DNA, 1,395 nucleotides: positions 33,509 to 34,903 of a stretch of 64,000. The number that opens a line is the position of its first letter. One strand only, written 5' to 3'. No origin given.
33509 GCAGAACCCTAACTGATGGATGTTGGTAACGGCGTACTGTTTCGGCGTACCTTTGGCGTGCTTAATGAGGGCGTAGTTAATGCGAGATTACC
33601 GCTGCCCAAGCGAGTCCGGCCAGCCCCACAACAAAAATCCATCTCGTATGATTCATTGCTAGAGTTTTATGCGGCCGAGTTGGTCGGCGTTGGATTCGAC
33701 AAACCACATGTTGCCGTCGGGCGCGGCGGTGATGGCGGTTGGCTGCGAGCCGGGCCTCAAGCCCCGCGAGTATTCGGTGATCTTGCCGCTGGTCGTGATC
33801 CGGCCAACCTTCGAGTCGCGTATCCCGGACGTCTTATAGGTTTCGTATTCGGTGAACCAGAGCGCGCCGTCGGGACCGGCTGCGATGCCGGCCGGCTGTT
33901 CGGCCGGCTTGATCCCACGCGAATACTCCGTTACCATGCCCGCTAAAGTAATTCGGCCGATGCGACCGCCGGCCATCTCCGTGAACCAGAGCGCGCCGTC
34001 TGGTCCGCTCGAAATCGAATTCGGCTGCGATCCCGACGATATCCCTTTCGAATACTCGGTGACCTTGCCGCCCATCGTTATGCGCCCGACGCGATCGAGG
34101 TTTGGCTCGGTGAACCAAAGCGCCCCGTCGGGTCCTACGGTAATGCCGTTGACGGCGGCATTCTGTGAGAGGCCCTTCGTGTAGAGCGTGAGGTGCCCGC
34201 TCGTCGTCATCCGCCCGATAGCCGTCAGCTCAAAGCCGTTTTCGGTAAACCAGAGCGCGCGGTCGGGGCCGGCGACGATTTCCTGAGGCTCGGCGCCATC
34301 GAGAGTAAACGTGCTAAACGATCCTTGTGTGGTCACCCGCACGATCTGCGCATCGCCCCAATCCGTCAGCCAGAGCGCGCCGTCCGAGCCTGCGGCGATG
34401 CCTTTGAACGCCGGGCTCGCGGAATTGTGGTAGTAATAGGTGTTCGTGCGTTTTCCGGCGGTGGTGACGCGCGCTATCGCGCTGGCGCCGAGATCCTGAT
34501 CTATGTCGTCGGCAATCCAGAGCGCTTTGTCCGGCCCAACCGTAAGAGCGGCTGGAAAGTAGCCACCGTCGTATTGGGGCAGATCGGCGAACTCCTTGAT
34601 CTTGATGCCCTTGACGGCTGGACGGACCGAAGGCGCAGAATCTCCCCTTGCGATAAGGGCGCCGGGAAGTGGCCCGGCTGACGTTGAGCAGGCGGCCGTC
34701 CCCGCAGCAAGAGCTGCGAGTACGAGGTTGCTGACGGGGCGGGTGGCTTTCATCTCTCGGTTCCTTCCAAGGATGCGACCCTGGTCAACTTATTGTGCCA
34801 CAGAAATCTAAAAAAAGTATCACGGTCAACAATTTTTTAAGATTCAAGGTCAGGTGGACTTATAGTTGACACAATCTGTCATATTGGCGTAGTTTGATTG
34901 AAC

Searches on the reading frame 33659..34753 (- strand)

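Call 44: search_protein_families(library=pfam, max_evalue=0.01, proteins=[window:33659-34753:-])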
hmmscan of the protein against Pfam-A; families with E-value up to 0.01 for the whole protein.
window:33659-34753:- (364 aa): 5 families
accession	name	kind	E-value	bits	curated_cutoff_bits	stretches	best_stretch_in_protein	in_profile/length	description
PF24684.1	Vgb_lyase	-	9.5e-80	267.9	50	2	117-363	16-250/290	Virginiamycin B lyase family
PF08450.18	SGL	-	5.5e-09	36.4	26.3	1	125-229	12-115/246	SMP-30/Gluconolactonase/LRE-like region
PF07494.17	Reg_prop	-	4.4e-07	29.8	20.4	0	335-351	4-20/24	Two component regulator propeller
PF23500.1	DUF7133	-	5.3e-06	26.4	27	0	66-82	330-346/385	Domain of unknown function (DUF7133)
PF01436.27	NHL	-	0.00014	22.2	20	0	118-138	6-26/28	NHL repeat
